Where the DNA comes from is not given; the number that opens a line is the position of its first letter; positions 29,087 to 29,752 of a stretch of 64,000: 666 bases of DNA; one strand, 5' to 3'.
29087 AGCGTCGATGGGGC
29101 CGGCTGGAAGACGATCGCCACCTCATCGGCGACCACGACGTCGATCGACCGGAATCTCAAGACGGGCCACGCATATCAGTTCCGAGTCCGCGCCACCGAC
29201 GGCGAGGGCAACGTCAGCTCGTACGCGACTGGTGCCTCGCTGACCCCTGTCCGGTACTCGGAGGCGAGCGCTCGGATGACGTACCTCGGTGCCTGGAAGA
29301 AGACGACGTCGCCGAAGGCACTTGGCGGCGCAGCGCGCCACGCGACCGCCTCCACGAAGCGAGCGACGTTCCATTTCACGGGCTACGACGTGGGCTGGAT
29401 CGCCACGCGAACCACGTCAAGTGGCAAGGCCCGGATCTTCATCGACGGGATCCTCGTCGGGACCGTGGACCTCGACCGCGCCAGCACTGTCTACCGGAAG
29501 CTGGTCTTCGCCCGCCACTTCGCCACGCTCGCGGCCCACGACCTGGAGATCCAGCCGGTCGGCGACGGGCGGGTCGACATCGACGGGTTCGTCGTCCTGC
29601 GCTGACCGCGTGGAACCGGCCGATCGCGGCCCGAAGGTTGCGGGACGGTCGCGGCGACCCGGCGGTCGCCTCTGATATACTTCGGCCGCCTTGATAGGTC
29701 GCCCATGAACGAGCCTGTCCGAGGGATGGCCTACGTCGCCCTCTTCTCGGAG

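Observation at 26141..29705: A two-gene surface-protein insertion within the conserved wecA-atp synteny, carrying a duplicated C-terminal module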

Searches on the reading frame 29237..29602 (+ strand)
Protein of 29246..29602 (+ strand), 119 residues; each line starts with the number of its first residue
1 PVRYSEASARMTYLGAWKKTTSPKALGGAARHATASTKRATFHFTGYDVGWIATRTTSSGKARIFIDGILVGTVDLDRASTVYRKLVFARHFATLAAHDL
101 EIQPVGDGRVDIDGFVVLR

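Call 41: find_homologous_proteins(query=A3, max_evalue=0.001)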
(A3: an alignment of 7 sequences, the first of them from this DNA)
Query A3 (7 sequences) (122 aa, profile of the alignment): 55 proteins with E <= 0.001 among 7091 candidates.
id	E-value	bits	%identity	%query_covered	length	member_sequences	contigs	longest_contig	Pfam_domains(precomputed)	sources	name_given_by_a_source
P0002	4.6e-56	206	100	100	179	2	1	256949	-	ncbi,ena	-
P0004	7.1e-53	196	59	100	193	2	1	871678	-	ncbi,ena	-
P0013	2.5e-46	175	44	95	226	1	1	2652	-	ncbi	ncbi:MAG TPA: hypothetical protein VIZ22_10110, partial [Candidatus Limnocylindrales bacterium]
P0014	4.8e-44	167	63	89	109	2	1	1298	-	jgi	jgi:hypothetical protein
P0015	1.0e-42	163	51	100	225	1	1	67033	-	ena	-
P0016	2.2e-42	162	50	100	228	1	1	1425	-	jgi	jgi:hypothetical protein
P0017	3.0e-42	161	46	95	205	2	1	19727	-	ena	-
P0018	3.9e-41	158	48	100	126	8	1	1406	-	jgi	jgi:hypothetical protein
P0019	4.2e-41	158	51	96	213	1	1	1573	PF00041.28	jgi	jgi:hypothetical protein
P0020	5.1e-41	158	51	100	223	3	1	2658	-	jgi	jgi:hypothetical protein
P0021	8.4e-41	157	70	81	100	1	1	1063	-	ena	-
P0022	2.7e-40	155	46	98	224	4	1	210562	-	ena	-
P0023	5.3e-40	154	43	98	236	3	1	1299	-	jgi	jgi:hypothetical protein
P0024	3.4e-39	152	46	95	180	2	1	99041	-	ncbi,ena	-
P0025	3.7e-39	152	50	98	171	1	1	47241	-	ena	-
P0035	1.4e-33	134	31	96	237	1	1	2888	PF17996.8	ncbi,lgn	-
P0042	3.8e-29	119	35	83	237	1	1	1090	PF17996.8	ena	-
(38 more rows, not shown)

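Call 43: search_protein_representatives(protein=window:29246-29602:+)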
Query: 119 residues. Proteins with E-value up to 0.001 (for the whole library): 5817; up to 1e-10: 1970; up to 1e-30: 124. The best 150 are listed.
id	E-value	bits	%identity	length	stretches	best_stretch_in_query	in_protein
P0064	1.0e-93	325.4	28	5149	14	4-118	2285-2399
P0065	5.3e-81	284.5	25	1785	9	4-115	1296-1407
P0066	2.3e-67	240.5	30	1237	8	3-108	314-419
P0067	9.1e-66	235.4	27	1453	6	4-108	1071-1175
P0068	8.7e-61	219.3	88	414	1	2-119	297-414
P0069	1.6e-57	208.8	26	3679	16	4-115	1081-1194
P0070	3.0e-56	204.7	31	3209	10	1-107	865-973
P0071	1.5e-54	199.2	31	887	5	9-118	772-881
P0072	5.2e-54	197.5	31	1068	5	9-118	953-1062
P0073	3.4e-52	191.6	76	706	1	1-119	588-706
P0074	2.4e-51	188.9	30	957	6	2-103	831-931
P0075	2.8e-51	188.7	31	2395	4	1-106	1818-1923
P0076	3.2e-51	188.5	32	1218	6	4-107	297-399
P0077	7.5e-51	187.3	35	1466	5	3-106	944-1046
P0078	1.1e-50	186.8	26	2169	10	1-117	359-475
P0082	6.0e-48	178.0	25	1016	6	8-107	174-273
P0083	6.9e-48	177.8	26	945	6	4-109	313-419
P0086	3.9e-45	168.9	32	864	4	3-87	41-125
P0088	1.4e-44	167.1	27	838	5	4-99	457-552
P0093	2.4e-42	159.9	30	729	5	13-108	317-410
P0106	4.8e-40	152.5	29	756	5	8-106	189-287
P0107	9.9e-40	151.5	29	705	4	1-116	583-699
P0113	8.8e-39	148.4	34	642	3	3-106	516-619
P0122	3.4e-37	143.3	33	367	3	3-106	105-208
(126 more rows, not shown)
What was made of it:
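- On C-terminal sorting signal (LPXTG / PEP-CTERM / GlyGly-CTERM type): By my count from the table, the best-matching stretch ends well before the C-terminus in most of the 150 top representatives (call 43).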

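Call 45: search_protein_families(library=pfam, proteins=[P0122, P0071, P0066], max_evalue=0.01)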
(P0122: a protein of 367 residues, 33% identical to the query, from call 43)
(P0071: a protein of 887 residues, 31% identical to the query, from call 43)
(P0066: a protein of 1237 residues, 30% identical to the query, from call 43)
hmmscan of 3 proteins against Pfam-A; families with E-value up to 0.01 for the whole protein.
P0122 (367 aa): 8 families
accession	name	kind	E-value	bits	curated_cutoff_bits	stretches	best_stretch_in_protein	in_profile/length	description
PF17996.7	CE2_N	-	3.3e-14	53.3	27.9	2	268-347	14-89/108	Carbohydrate esterase 2 N-terminal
PF19906.4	CGDB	-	2.7e-05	24.4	27.6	0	141-205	42-105/112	C-glycoside deglycosidase beta subunit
PF07943.18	PBP5_C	-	5.1e-05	23.8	21.2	0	23-46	62-85/91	Penicillin-binding protein 5, C-terminal domain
PF10309.14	NCBP3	-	8.4e-05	22.8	28.9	0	65-78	30-43/59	Nuclear cap-binding protein subunit 3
PF11448.13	DUF3005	-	0.00042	20.8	25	0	63-89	3-29/109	Protein of unknown function (DUF3005)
PF07691.17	PA14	-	0.0005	20.3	24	0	161-215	69-127/147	PA14 domain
PF01280.26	Ribosomal_L19e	-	0.0014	18.9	25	0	25-35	13-23/53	Ribosomal protein L19e, N-terminal domain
PF14245.11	Pilin_PilA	-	0.0039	17.9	28.5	0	77-149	65-134/136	Type IV pilin PilA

P0071 (887 aa): 3 families
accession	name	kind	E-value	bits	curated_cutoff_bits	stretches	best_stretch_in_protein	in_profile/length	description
PF01520.23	Amidase_3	-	2.9e-46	158.1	27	1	51-227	1-173/174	N-acetylmuramoyl-L-alanine amidase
PF17996.7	CE2_N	-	2e-11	44.4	27.9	0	665-743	13-87/108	Carbohydrate esterase 2 N-terminal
PF07009.16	NusG_II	-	0.00048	20.7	29.6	0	429-478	17-62/107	NusG domain II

P0066 (1237 aa): 4 families
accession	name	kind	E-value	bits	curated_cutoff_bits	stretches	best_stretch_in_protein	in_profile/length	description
PF17996.7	CE2_N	-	7.4e-33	113.3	27.9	2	88-159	18-86/108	Carbohydrate esterase 2 N-terminal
PF00877.26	NLPC_P60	-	7.3e-17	61.7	23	1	1130-1224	1-93/105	NlpC/P60 family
PF16355.11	DUF4982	-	7.7e-05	23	23.9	0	367-387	9-29/61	Domain of unknown function (DUF4982)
PF05708.18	Peptidase_C92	-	0.00068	20.2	27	1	1114-1165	77-130/166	Permuted papain-like amidase enzyme, YaeF/YiiX, C92 family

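Call 46: search_solved_structures(query=A3, max_evalue=1)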
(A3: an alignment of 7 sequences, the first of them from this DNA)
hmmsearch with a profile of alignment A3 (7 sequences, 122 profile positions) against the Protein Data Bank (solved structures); distinct sequences matched with E-value up to 1: 1.
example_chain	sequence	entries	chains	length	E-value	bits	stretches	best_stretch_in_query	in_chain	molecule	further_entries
7ehg_A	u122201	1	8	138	0.026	17.9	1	45-111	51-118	MiXBM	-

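Call 53: predict_structure(alignment_id=A4)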
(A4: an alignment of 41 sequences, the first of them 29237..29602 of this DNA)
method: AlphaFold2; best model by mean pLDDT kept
length: 122 residues; sequences in the alignment: 41
mean_pLDDT: 97.4   pTM: 0.90
mean pLDDT of the five models: 97.4, 97.2, 97.0, 96.8, 96.5
residues with pLDDT >= 90: 119; 70-90: 2; 50-70: 1; < 50: 0
segments of 3 or more residues with pLDDT < 50: none
pLDDT, mean of each block of 10 residues (from residue 1): 91 98 96 98 99 98 99 98 97 98 99 98 94
secondary structure, 60 per line:
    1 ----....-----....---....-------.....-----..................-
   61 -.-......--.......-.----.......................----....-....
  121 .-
elements in order: E5-8 E14-17 E21-24 E32-36 E42-59 E64-69 E72-78 E85-107 E112-115 E117-121
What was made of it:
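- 29558..29605 (+): 'Tail B': the genuine 3' end of gene 2. It encodes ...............*, the last two beta-strands of the C-terminal module. Call 53 (strands at residues 112-115 and 117-121, pLDDT about 94-98).
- On C-terminal sorting signal (LPXTG / PEP-CTERM / GlyGly-CTERM type): The tail forms strands at residues 112-115 and 117-121 of a model with pLDDT 97 (call 53).
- The C-terminal module model has pLDDT 97.4 and pTM 0.90, and the tail forms strands at residues 112-115 and 117-121 (call 53). The tail forms integral beta-strands of a high-confidence jelly roll (call 53).
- Tried and rejected: I redid it with 41 sequences for the module alone (call 53).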

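Call 55: fold_search(model_id=the predicted structure, library=pdb)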
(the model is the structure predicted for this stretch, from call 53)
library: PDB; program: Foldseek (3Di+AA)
matches with E <= 10: 1652; with E <= 0.001: 39
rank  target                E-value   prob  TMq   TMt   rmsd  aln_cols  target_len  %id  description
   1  3nqh                  3.9e-06  1.00  0.74  0.22   2.9       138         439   17  Crystal structure of a glycosyl hydrolase (BT_2959) from BACTEROIDES THETAIOTAOMICRON VPI-5482 at 2.11 A resolution (released 2010-07-28)
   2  7ehg_B                1.1e-05  1.00  0.68  0.64   3.7       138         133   22  Crystal Structure of MiXBM (released 2022-03-30)
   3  7ehg_A                1.3e-05  1.00  0.68  0.63   3.7       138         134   22  Crystal Structure of MiXBM (released 2022-03-30)
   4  7ehg_E                2.1e-05  1.00  0.72  0.66   3.3       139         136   21  Crystal Structure of MiXBM (released 2022-03-30)
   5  5zru_A                2.2e-05  1.00  0.67  0.17   5.6       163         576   12  Crystal structure of Agl-KA catalytic domain (released 2019-10-23)
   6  8j3x_A                2.2e-05  1.00  0.66  0.25   4.0       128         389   16  Crystal structure of CBM6E from Saccharophagus degradans (released 2024-04-24)
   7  8j3x_B                2.2e-05  1.00  0.66  0.24   3.8       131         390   14  Crystal structure of CBM6E from Saccharophagus degradans (released 2024-04-24)
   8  7ehg_F                2.3e-05  1.00  0.71  0.66   3.2       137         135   21  Crystal Structure of MiXBM (released 2022-03-30)
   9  7ehg_G                2.3e-05  1.00  0.69  0.64   3.7       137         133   22  Crystal Structure of MiXBM (released 2022-03-30)
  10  8j3y_A                2.4e-05  1.00  0.60  0.22   5.0       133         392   14  Crystal structure of CBM6E E168Q in complex with oligosaccharides (released 2024-04-24)
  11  2waa                  2.7e-05  1.00  0.69  0.28   3.7       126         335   13  Structure of a family two carbohydrate esterase from Cellvibrio japonicus (released 2009-03-24)
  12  6k0v_A                3.2e-05  1.00  0.65  0.17   5.3       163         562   14  Catalytic domain of GH87 alpha-1,3-glucanase D1069A in complex with tetrasaccharides (released 2019-12-25)
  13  7ehg_C                3.6e-05  1.00  0.66  0.61   3.8       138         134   22  Crystal Structure of MiXBM (released 2022-03-30)
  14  6k0q_A                4.7e-05  1.00  0.63  0.17   5.3       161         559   14  Catalytic domain of GH87 alpha-1,3-glucanase D1068A in complex with nigerose (released 2019-12-25)
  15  3wnk                  4.9e-05  1.00  0.70  0.14   3.2       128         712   18  Crystal Structure of Bacillus circulans T-3040 cycloisomaltooligosaccharide glucanotransferase (released 2014-02-05)
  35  2w47_A                5.0e-04  1.00  0.72  0.66   3.2       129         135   14  Clostridium thermocellum CBM35 in complex with delta-4,5- anhydrogalacturonic acid (released 2009-01-27)
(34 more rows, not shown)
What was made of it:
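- On Pfam CE2_N (PF17996) / CBM6-35-36-like jelly roll: Foldseek against PDB: 3nqh TM 0.74, 7ehg 0.68-0.72, 2waa 0.69, 2w47 0.72, all at probability 1.0 (call 55).
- Closest known: CBM6/CBM35/CBM36-type beta-jelly-roll carbohydrate-binding modules, Pfam CE2_N. Same: The fold matches (Foldseek TM 0.6-0.74, probability 1.0; call 55).
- Foldseek hits are CBM-type jelly rolls: 3nqh TM 0.74, MiXBM 7ehg 0.68-0.72, CE2 2waa 0.69, CBM35 2w47 0.72 (call 55).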

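Call 56: search_protein_families(library=pfam, proteins=[P0072, P0074, P0082, P0083, P0086, P0088, P0093, P0106, P0107, P0113], max_evalue=0.00001)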
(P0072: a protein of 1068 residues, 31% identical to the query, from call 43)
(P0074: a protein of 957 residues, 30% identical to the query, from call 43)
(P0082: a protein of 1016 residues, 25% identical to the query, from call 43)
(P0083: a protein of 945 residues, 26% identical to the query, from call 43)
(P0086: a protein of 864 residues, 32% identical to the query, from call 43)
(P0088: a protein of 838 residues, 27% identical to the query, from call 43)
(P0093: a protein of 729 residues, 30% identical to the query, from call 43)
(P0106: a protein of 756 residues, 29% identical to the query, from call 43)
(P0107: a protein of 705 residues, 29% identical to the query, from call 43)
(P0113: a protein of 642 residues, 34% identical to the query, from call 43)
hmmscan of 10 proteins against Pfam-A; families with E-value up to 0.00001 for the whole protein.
P0072 (1068 aa): 2 families
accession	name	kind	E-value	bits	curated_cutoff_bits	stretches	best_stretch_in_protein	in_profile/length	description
PF08486.15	SpoIID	-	5.9e-24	85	23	1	203-291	4-97/97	Stage II sporulation protein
PF17996.7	CE2_N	-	3.9e-11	43.4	27.9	0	846-924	13-87/108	Carbohydrate esterase 2 N-terminal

P0074 (957 aa): 1 family
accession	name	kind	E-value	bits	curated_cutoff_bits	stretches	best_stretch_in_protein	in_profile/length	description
PF17996.7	CE2_N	-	2.1e-17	63.6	27.9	0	856-909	10-63/108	Carbohydrate esterase 2 N-terminal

P0082 (1016 aa): 2 families
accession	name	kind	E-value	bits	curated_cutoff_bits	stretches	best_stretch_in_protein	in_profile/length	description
PF01520.23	Amidase_3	-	3.5e-42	144.8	27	1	817-1010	1-173/174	N-acetylmuramoyl-L-alanine amidase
PF17996.7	CE2_N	-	4.7e-19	68.9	27.9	0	205-270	21-82/108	Carbohydrate esterase 2 N-terminal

P0083 (945 aa): 5 families
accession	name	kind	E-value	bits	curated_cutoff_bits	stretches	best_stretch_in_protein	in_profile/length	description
PF17996.7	CE2_N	-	2.1e-18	66.8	27.9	0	728-796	19-84/108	Carbohydrate esterase 2 N-terminal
PF00963.24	Cohesin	-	2.8e-16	60.4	24.1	1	46-155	9-127/139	Cohesin domain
PF07550.17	Shr-like_HID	-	1.1e-15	58.3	22.3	0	724-799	7-74/82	Heme-binding protein Shr-like, Hb-interacting domain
PF23662.1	DUF7152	-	2.6e-07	31.4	27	0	394-416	44-66/100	Domain of unknown function (DUF7152)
PF12985.13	DUF3869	-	3.3e-06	27.6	24.5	0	768-805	32-68/85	Domain of unknown function (DUF3869)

P0086 (864 aa): 2 families
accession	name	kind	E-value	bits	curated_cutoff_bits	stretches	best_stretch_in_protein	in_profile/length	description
PF17996.7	CE2_N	-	6.2e-14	52.4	27.9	0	465-532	17-80/108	Carbohydrate esterase 2 N-terminal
PF21557.3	RhaB_D2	-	8.2e-10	39.2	27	0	100-183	51-128/172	Alpha-L-rhamnosidase, domain D2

P0088 (838 aa): 2 families
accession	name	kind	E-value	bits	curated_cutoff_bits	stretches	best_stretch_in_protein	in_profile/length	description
PF17996.7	CE2_N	-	1.9e-22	79.8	27.9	0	231-297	20-82/108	Carbohydrate esterase 2 N-terminal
PF00963.24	Cohesin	-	2.4e-12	47.7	24.1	1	49-158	11-122/139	Cohesin domain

P0093 (729 aa): 1 family
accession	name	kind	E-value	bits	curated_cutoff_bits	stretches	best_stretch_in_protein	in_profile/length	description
PF17996.7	CE2_N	-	4e-16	59.5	27.9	0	198-266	18-82/108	Carbohydrate esterase 2 N-terminal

P0106 (756 aa): 1 family
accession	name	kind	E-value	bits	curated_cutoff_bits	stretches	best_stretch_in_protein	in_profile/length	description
PF17996.7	CE2_N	-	1.4e-22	80.2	27.9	0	62-132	15-81/108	Carbohydrate esterase 2 N-terminal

P0107 (705 aa): 4 families
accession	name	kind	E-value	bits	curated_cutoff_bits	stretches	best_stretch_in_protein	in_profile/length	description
PF17996.7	CE2_N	-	1.4e-26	93.1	27.9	0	486-555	16-81/108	Carbohydrate esterase 2 N-terminal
PF00188.32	CAP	-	2.8e-14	54.4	21.1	1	61-185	2-117/117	Cysteine-rich secretory protein family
PF16990.11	CBM_35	-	5e-12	46.6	28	0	349-438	29-118/121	Carbohydrate binding module (family 35)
PF18669.6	Trp_ring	-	4.2e-08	33.8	27.1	0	493-519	24-49/51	Trimeric autotransporter adhesin Trp ring domain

P0113 (642 aa): 3 families
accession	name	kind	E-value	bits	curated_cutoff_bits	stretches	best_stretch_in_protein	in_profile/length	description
PF00877.26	NLPC_P60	-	2.5e-25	88.9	23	1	143-235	1-94/105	NlpC/P60 family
PF17996.7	CE2_N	-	7.7e-13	48.9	27.9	0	419-487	16-80/108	Carbohydrate esterase 2 N-terminal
PF01833.30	TIG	-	6.7e-06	26.4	20.9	0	36-111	1-75/84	IPT/TIG domain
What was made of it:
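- On Pfam CE2_N (PF17996) / CBM6-35-36-like jelly roll: Relatives pass: P0066 at 113 bits and P0107 at 93 bits (calls 45, 56). Only the co-occurrence with wall hydrolases is known (calls 45, 56).
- Closest known: Cell-wall-binding repeat modules of peptidoglycan hydrolases. Same: Relatives of the module occur as tandem repeats fused to Amidase_3, NlpC/P60 and SpoIID domains (calls 45, 56).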
